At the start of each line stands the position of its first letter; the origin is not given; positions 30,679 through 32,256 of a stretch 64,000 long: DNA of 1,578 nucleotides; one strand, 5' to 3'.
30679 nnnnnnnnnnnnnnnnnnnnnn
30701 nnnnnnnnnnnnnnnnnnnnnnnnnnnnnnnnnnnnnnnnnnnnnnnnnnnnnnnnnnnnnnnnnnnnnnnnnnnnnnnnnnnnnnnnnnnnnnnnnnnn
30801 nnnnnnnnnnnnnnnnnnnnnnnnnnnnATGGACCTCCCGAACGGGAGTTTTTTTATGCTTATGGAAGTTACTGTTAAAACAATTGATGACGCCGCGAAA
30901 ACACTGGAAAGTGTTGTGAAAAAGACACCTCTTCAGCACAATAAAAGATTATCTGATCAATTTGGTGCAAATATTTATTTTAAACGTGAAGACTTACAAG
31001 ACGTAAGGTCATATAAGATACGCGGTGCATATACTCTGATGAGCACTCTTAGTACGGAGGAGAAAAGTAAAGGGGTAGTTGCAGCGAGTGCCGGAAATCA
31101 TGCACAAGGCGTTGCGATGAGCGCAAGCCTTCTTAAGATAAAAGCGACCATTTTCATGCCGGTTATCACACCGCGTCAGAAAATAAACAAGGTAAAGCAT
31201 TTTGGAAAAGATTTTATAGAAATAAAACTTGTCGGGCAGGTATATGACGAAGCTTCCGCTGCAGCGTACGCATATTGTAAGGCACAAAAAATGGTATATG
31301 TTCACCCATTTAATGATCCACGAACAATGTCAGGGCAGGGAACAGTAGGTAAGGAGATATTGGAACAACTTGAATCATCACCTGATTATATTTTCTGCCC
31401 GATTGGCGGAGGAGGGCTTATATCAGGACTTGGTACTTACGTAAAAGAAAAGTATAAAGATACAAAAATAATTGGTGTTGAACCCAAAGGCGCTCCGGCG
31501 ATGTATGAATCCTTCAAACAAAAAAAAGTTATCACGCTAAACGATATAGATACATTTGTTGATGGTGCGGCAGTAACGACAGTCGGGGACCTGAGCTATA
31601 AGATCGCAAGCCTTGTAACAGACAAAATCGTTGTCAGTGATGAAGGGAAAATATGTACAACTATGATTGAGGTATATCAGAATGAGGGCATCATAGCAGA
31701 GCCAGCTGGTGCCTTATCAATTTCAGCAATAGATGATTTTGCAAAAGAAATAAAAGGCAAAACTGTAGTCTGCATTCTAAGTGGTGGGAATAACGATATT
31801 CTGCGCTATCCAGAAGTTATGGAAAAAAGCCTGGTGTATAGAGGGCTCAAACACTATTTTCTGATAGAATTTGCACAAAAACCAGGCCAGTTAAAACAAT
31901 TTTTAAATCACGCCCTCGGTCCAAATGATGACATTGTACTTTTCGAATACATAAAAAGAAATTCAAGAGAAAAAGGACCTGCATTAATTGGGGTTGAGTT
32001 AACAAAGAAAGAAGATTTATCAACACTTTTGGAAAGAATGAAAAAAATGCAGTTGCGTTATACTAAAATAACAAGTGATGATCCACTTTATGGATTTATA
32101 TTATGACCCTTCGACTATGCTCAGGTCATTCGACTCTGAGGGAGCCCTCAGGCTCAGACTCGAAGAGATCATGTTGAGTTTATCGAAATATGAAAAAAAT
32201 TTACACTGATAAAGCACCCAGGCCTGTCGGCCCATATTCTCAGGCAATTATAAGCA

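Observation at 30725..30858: Leader ORF plus hairpin directly abutting the ilvA start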

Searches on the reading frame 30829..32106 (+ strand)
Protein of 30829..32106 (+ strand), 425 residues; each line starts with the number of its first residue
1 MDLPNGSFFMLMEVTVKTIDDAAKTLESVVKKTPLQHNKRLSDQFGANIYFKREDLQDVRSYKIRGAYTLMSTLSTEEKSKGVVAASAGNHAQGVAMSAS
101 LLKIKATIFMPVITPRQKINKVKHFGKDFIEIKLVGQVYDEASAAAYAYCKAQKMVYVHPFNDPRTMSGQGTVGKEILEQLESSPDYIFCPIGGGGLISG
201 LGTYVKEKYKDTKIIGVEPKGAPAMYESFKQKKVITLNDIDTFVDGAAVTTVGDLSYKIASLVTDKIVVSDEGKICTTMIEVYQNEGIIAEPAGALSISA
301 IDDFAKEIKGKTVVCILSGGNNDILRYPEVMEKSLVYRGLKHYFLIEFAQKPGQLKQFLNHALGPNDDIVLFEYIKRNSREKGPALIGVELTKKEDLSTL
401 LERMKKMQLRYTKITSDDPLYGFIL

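Call 9: find_related_loci(query=window:30856-32106:+, collection=genome_contigs, flank=3000)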
Query window:30856-32106:+ (416 aa) in genome_contigs; peptide patterns used: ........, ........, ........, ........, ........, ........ (x = any residue, [..] = any of these).
599 stretches matched a pattern (row limit reached: there are more); 175 encode a relative of the query (tblastn E <= 1e-3); the best 80 are kept; 80 distinct loci.
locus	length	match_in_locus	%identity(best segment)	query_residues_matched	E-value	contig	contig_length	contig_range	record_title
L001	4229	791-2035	82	2-416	0e+0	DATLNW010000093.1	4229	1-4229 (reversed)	MAG TPA_asm: Lysobacterales bacterium isolate SMAG_U13810 k141_5311426, whole genome shotgun sequence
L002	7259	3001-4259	81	4-416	0e+0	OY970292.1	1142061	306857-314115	MAG: Candidatus Levybacteria bacterium isolate MFD01916.bin.c.8 genome assembly, chromosome: 1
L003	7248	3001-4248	64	1-416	0e+0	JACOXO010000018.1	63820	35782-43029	MAG: Candidatus Gottesmanbacteria bacterium isolate NC_groundwater_155_Ag_S-0.1um_35_9 S4_GD2017_2_S1_scaffold_496, whol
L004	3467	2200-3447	61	1-416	0e+0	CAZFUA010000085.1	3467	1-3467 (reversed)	MAG TPA_asm: Candidatus Micrarchaeota archaeon isolate SRP271791_co2_54 genome assembly, contig: NODE_9325_length_3467_c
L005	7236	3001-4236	64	5-416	5e-176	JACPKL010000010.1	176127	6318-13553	MAG: Candidatus Daviesbacteria bacterium isolate NC_groundwater_493_Ag_S-0.1um_36_17 S35_SO-1_scaffold_425031, whole gen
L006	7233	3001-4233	59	2-412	8e-162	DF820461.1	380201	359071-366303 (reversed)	Bacterium UASB14 DNA, scaffold: UASB14_scaffold_7, whole genome shotgun sequence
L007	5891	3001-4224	55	10-416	3e-150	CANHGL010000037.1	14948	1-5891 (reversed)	MAG: Sphingobacteriales bacterium isolate RE-23may17-309 genome assembly, contig: RE-23may17-C15068, whole genome shotgu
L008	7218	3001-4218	56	10-416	4e-148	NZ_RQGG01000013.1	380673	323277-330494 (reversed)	Leptospira kemamanensis strain 201702454 contig_0002, whole genome shotgun sequence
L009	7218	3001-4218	57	10-416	9e-146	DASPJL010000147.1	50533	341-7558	MAG TPA_asm: Cytophagales bacterium isolate SMAG_U12008 k141_672390, whole genome shotgun sequence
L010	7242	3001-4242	52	3-416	8e-144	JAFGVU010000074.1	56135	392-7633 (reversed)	MAG: Bacteroidales bacterium isolate ZodW_Metabat.182 k87_4836231, whole genome shotgun sequence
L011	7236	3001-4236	51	5-416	1e-143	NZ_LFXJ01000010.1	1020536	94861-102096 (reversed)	Lysinibacillus xylanilyticus strain DSM 23493 Scaffold2, whole genome shotgun sequence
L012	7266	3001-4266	50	1-416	7e-143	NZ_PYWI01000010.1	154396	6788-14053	Lysinibacillus parviboronicapiens strain BAM-582 NODE_10_length_154396_cov_93.2626_ID_19, whole genome shotgun sequence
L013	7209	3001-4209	55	13-416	1e-142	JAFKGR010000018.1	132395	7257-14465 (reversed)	MAG: Chitinophagaceae bacterium isolate SCN18_25_1_16_R1_B_40_177 SCN18_25_1_16_R1_B_scaffold_175, whole genome shotgun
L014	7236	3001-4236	55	5-416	1e-142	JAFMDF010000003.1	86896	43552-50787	MAG: Bacteroidetes bacterium isolate CPBay_Spr30G08_47 NODE_48_length_86896_cov_9.721917, whole genome shotgun sequence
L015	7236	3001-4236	50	5-416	4e-142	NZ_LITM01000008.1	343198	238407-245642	Lysinibacillus sp. FJAT-14745 scaffold8343198, whole genome shotgun sequence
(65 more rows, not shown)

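Call 10: search_protein_families(library=pfam, proteins=[window:30829-32106:+])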
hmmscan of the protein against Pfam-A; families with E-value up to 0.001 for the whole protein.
window:30829-32106:+ (425 aa): 2 families
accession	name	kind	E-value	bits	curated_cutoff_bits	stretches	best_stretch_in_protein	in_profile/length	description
PF00291.31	PALP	-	8e-81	272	35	1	29-319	4-295/295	Pyridoxal-phosphate dependent enzyme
PF00585.24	Thr_dehydrat_C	-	9.7e-23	80.3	27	1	332-423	1-90/91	C-terminal regulatory domain of Threonine dehydratase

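Call 22: find_homologous_proteins(query=window:30856-32106:+, max_evalue=1e-100)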
Query window:30856-32106:+ (416 aa): 7930 proteins with E <= 1e-100 among 8000 candidates; the best 120 are listed.
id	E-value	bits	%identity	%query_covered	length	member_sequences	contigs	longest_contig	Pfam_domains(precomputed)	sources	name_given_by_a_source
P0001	8.1e-270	912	100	100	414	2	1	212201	PF00291.32,PF00585.25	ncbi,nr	ncbi:MAG TPA: threonine ammonia-lyase IlvA [Candidatus Limnocylindrales bacterium]|nr:threonine ammo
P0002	1.4e-227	773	83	100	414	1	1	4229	PF00291.32,PF00585.25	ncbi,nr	ncbi:MAG TPA: threonine ammonia-lyase IlvA [Xanthomonadales bacterium]|nr:threonine ammonia-lyase Il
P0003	3.7e-225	765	80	100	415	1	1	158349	PF00291.32,PF00585.25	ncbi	-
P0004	2.7e-223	759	80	100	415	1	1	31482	PF00291.32,PF00585.25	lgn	-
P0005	6.6e-222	755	79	100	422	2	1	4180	PF00291.32,PF00585.25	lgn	-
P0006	6.8e-221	751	80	100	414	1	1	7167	PF00291.32,PF00585.25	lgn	-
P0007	2.0e-220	750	80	99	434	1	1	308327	PF00291.32,PF00585.25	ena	-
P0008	8.7e-220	748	80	99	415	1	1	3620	PF00291.32,PF00585.25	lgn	-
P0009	1.5e-218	744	78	100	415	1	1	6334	PF00291.32,PF00585.25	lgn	-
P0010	1.8e-215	734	77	100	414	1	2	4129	PF00291.32,PF00585.25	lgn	-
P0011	1.2e-211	721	76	100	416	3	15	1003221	PF00291.32,PF00585.25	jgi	jgi:threonine dehydratase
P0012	2.7e-205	700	74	99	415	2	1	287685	PF00291.32,PF00585.25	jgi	jgi:threonine dehydratase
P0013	1.0e-194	665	70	100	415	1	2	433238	PF00291.32,PF00585.25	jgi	jgi:threonine dehydratase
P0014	3.8e-194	663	69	100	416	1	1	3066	PF00291.32,PF00585.25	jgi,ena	-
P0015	4.5e-194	663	69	100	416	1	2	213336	PF00291.32,PF00585.25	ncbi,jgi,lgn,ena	-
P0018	1.2e-190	652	70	100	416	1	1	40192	PF00291.32,PF00585.25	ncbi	-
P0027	3.5e-184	631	68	100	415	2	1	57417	PF00291.32,PF00585.25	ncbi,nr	ncbi:MAG TPA: threonine ammonia-lyase IlvA [Candidatus Saccharimonadales bacterium]|nr:threonine amm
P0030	7.0e-183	626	65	100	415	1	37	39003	PF00291.32,PF00585.25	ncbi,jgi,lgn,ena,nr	ncbi:MAG: L-threonine ammonia-lyase [Candidatus Levybacteria bacterium GW2011_GWA1_37_16]|nr:MAG: L-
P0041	2.3e-180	618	65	99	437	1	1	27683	PF00291.32,PF00585.25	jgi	jgi:threonine dehydratase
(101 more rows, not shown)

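Call 23: find_encoding_contigs(protein=P0003, flank=3000, max_places=2)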
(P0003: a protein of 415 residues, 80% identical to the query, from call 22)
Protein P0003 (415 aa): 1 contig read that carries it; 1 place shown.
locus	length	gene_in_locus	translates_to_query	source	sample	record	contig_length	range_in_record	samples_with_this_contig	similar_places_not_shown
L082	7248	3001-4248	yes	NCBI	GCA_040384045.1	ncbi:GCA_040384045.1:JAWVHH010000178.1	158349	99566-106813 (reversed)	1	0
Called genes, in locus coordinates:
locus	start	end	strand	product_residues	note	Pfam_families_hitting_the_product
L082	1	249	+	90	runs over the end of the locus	PF04221:RelB (weak)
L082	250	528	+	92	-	PF15738:YafQ_toxin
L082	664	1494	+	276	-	PF05697:Trigger_N, PF05698:Trigger_C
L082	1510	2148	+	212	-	PF18904:DUF5660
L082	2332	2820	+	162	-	-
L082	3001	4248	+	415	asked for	PF00291:PALP, PF00585:Thr_dehydrat_C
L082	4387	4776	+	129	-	PF01042:Ribonuc_L-PSP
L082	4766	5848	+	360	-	PF04389:Peptidase_M28 (weak), PF05343:Peptidase_M42 (faint), PF01546:Peptidase_M20, PF07687:M20_dimer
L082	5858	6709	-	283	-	PF00891:Methyltransf_2, PF01209:Ubie_methyltran, PF05175:MTS, PF13489:Methyltransf_23, PF02390:Methyltransf_4, PF13847:Methyltransf_31, PF08241:Methyltransf_11, PF08242:Methyltransf_12, +2 more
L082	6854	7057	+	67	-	-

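Call 24: find_encoding_contigs(protein=P0004, flank=3000, max_places=2)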
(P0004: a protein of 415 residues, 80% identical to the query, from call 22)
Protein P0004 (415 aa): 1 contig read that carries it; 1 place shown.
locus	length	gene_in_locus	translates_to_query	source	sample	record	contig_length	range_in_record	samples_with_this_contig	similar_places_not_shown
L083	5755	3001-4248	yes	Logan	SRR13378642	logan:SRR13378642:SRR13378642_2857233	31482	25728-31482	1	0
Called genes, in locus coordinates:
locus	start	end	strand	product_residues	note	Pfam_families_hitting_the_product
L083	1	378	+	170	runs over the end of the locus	-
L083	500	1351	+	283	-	PF05697:Trigger_N, PF05698:Trigger_C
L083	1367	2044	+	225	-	PF18904:DUF5660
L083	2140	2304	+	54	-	-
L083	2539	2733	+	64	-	-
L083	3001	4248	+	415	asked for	PF00291:PALP, PF00585:Thr_dehydrat_C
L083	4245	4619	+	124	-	PF01042:Ribonuc_L-PSP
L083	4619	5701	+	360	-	PF04389:Peptidase_M28, PF05343:Peptidase_M42 (faint), PF01546:Peptidase_M20, PF07687:M20_dimer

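Call 25: find_encoding_contigs(protein=P0007, flank=3000, max_places=2)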
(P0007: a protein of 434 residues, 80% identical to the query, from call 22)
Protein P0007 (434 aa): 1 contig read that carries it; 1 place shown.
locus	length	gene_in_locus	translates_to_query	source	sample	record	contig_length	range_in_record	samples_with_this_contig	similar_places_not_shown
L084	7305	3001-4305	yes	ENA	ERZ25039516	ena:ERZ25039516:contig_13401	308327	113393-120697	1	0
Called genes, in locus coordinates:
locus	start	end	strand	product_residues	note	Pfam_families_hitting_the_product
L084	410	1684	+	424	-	PF00682:HMGL-like, PF22617:HCS_D2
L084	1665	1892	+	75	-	-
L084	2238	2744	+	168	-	-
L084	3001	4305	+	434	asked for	PF00291:PALP, PF00585:Thr_dehydrat_C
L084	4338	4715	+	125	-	PF01042:Ribonuc_L-PSP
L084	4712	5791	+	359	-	PF04389:Peptidase_M28, PF01546:Peptidase_M20, PF05343:Peptidase_M42 (weak), PF07687:M20_dimer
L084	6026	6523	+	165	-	-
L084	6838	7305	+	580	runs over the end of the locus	PF07973:tRNA_SAD, PF00587:tRNA-synt_2b, PF03129:HGTP_anticodon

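Call 26: find_encoding_contigs(protein=P0011, flank=3000, max_places=3)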
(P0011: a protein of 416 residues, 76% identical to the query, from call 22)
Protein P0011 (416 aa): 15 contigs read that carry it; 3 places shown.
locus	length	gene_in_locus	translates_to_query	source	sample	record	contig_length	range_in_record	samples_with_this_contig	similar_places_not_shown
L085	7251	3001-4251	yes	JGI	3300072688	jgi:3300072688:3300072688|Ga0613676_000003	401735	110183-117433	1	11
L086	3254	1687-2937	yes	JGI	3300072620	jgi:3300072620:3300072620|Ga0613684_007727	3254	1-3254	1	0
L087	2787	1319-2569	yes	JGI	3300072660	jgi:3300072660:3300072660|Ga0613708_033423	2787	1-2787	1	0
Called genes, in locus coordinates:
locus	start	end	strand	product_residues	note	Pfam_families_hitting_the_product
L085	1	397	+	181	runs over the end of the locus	-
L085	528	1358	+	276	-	PF05697:Trigger_N, PF05698:Trigger_C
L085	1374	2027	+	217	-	PF18904:DUF5660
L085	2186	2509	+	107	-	-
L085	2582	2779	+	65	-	-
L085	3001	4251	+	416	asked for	PF00291:PALP, PF00585:Thr_dehydrat_C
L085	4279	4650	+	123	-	PF01042:Ribonuc_L-PSP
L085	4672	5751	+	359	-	PF01546:Peptidase_M20, PF07687:M20_dimer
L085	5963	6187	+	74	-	PF18910:DUF5665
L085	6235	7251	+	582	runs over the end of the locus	PF07973:tRNA_SAD, PF00587:tRNA-synt_2b, PF03129:HGTP_anticodon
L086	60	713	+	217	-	PF18904:DUF5660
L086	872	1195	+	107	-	-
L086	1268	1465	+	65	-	-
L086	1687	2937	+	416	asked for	PF00291:PALP, PF00585:Thr_dehydrat_C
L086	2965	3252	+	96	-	?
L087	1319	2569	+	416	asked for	PF00291:PALP, PF00585:Thr_dehydrat_C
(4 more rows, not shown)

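Call 29: find_encoding_contigs(protein=P0012, flank=3000, max_places=1)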
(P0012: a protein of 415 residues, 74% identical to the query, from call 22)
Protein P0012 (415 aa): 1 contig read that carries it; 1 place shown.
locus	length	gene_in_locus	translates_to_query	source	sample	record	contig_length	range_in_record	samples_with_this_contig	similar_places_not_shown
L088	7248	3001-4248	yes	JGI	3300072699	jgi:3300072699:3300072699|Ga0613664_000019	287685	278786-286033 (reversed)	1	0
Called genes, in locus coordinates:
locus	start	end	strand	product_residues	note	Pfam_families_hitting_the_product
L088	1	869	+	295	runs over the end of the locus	PF05697:Trigger_N, PF05698:Trigger_C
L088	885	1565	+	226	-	PF18904:DUF5660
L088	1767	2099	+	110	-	-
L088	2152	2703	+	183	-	-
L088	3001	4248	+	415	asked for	PF00291:PALP, PF00585:Thr_dehydrat_C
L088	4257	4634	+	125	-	PF01042:Ribonuc_L-PSP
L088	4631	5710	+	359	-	PF04389:Peptidase_M28, PF01546:Peptidase_M20, PF05343:Peptidase_M42 (weak), PF07687:M20_dimer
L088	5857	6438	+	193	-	-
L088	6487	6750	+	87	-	-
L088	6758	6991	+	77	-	PF18910:DUF5665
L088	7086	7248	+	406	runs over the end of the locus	PF00587:tRNA-synt_2b, PF03129:HGTP_anticodon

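Call 30: find_encoding_contigs(protein=P0013, flank=3000, max_places=1)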
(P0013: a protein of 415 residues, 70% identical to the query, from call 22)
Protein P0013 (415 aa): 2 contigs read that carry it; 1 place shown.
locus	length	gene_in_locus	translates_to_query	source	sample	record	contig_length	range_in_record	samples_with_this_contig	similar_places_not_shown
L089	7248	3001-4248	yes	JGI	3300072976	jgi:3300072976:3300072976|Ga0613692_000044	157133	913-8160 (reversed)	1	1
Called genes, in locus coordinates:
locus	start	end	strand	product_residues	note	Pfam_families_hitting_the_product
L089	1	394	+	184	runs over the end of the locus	PF01832:Glucosaminidase (weak)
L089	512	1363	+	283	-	PF05697:Trigger_N, PF05698:Trigger_C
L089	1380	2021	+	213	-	PF18904:DUF5660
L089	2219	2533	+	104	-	-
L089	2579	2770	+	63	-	-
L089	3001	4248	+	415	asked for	PF00291:PALP, PF00585:Thr_dehydrat_C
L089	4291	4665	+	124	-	PF01042:Ribonuc_L-PSP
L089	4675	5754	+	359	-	PF04389:Peptidase_M28 (weak), PF05343:Peptidase_M42 (faint), PF01546:Peptidase_M20, PF07687:M20_dimer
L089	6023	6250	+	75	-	PF18910:DUF5665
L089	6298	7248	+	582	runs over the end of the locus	PF07973:tRNA_SAD, PF00587:tRNA-synt_2b, PF03129:HGTP_anticodon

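Call 31: find_encoding_contigs(protein=P0015, flank=3000, max_places=1)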
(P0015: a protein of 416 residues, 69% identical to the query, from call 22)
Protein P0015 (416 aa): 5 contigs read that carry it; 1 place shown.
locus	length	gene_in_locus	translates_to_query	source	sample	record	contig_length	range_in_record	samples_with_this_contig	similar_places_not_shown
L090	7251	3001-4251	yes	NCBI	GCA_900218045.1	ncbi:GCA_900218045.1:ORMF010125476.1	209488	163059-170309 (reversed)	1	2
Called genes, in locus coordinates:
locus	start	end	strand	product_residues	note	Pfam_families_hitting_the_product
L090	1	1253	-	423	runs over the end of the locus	PF05221:AdoHcyase, PF00670:AdoHcyase_NAD, PF02826:2-Hacid_dh_C, PF07991:KARI_N (faint)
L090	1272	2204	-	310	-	PF00294:PfkB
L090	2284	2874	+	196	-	PF07099:DUF1361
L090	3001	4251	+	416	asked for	PF00291:PALP, PF00585:Thr_dehydrat_C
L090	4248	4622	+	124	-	PF01042:Ribonuc_L-PSP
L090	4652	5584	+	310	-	PF13399:LytR_C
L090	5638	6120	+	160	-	PF00293:NUDIX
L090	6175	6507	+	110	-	-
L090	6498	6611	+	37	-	-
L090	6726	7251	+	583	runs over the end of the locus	-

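Call 32: find_encoding_contigs(protein=P0018, flank=3000, max_places=1)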
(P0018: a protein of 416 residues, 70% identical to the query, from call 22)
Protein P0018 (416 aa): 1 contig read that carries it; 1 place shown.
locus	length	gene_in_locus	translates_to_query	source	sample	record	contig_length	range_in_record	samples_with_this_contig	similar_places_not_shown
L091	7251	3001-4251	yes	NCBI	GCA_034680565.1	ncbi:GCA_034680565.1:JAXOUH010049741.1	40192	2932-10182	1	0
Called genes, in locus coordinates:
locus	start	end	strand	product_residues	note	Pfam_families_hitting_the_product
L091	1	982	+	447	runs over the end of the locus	-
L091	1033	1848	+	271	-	PF05697:Trigger_N, PF05698:Trigger_C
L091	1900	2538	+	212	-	PF18904:DUF5660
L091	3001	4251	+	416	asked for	PF00291:PALP, PF00585:Thr_dehydrat_C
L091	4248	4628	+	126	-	PF01042:Ribonuc_L-PSP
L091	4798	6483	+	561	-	PF02776:TPP_enzyme_N, PF00205:TPP_enzyme_M, PF02775:TPP_enzyme_C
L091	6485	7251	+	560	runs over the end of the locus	PF01842:ACT, PF13710:ACT_5 (weak), PF22629:ACT_AHAS_ss, PF10369:ALS_ss_C, PF00155:Aminotran_1_2, PF00266:Aminotran_5 (weak), PF01041:DegT_DnrJ_EryC1 (weak)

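Call 57: search_protein_families(library=ncbifam, proteins=[window:30862-32106:+], max_evalue=0.01)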
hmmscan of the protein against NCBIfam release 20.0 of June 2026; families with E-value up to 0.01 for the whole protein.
window:30862-32106:+ (414 aa): 49 families (the best 25 are shown)
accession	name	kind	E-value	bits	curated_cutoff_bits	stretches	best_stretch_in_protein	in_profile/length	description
NF006390.0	PRK08639.1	equivalog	6.5e-187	621.6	421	1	2-413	6-417/418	threonine ammonia-lyase IlvA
TIGR02079.1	THD1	equivalog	3e-180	599.4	440.55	1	7-413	2-409/410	threonine ammonia-lyase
NF006674.0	PRK09224.1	subfamily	3.4e-105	352.6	577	1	17-407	21-407/508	threonine ammonia-lyase IlvA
TIGR01124.1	ilvA_2Cterm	equivalog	1.6e-99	333.7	411.3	1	18-407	14-399/499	threonine ammonia-lyase, biosynthetic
TIGR01127.1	ilvA_1Cterm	equivalog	3.7e-97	325.7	378.75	1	22-396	1-374/380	threonine ammonia-lyase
NF009130.0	PRK12483.1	subfamily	1.3e-91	307.8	801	1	17-404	33-417/521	threonine ammonia-lyase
NF005600.0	PRK07334.1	equivalog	1.3e-88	297.3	496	1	2-348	9-349/408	threonine ammonia-lyase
NF006389.0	PRK08638.1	equivalog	8.6e-80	268.1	453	1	3-322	9-326/333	bifunctional threonine ammonia-lyase/L-serine ammonia-lyase TdcB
NF005292.0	PRK06815.1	equivalog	2.5e-76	256.8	371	1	2-321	2-318/320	threonine/serine dehydratase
NF005454.0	PRK07048.1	equivalog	3.2e-71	240.1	452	1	3-322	7-322/324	threo-3-hydroxy-L-aspartate ammonia-lyase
NF005680.0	PRK07476.1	equivalog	4.3e-67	226.4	413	1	2-321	4-321/326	hydroxyectoine utilization dehydratase EutB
NF005147.0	PRK06608.1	equivalog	8.8e-60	202.3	380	1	4-324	7-324/339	serine/threonine dehydratase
NF045641.2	BHydaspDhtseBhcB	equivalog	1.8e-58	198.1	550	1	6-317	5-311/312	beta-hydroxyaspartate dehydratase BhcB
NF006094.0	PRK08246.1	subfamily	3.6e-57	194.1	331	1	3-313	5-306/310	serine/threonine dehydratase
TIGR02991.1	ectoine_eutB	equivalog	4.3e-57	193.5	413.35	1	3-313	1-308/317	hydroxyectoine utilization dehydratase EutB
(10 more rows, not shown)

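Call 59: find_encoding_contigs(protein=P0041, flank=1500, max_places=1)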
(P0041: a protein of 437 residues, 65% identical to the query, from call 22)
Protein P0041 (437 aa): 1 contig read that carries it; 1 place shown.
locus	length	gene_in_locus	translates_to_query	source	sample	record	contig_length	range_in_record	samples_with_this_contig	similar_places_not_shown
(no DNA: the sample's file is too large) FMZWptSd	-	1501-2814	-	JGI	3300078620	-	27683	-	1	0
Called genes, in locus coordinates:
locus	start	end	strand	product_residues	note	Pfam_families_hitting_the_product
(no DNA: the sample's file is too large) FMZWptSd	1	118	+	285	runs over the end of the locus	PF05697:Trigger_N, PF05698:Trigger_C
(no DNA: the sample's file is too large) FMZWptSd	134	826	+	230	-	PF18904:DUF5660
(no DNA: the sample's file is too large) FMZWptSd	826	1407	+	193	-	PF02834:LigT_PEase, PF13563:2_5_RNA_ligase2, PF02834:LigT_PEase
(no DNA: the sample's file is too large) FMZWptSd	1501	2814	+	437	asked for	PF00291:PALP, PF00585:Thr_dehydrat_C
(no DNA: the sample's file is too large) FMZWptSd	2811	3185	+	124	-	PF01042:Ribonuc_L-PSP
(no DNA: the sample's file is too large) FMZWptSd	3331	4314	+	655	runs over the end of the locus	-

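Call 60: find_encoding_contigs(protein=P0030, flank=1500, max_places=1)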
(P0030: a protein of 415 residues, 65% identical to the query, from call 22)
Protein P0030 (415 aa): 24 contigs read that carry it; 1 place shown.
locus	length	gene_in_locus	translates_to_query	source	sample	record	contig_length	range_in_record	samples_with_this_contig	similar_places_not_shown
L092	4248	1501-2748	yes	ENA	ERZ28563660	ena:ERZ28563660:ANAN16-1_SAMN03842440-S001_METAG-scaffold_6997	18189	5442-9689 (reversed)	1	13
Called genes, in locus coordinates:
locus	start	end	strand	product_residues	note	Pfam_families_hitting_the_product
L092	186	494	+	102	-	PF05698:Trigger_C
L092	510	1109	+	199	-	PF18904:DUF5660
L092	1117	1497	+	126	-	PF01042:Ribonuc_L-PSP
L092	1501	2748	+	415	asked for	PF00291:PALP, PF00585:Thr_dehydrat_C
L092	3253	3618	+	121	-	-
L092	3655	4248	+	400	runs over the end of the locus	PF00587:tRNA-synt_2b, PF03129:HGTP_anticodon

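Call 61: find_encoding_contigs(protein=P0027, flank=1500, max_places=1)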
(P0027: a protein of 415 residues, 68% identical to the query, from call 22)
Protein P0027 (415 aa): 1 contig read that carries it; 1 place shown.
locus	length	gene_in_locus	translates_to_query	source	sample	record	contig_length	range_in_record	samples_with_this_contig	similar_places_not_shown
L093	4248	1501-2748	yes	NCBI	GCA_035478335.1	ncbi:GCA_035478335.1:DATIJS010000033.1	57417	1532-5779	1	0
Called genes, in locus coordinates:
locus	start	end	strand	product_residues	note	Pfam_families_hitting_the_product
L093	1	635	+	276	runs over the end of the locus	PF05697:Trigger_N, PF05698:Trigger_C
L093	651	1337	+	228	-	PF18904:DUF5660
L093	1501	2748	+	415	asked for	PF00291:PALP, PF00585:Thr_dehydrat_C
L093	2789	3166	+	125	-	PF01042:Ribonuc_L-PSP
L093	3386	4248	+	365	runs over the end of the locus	PF10432:bact-PGI_C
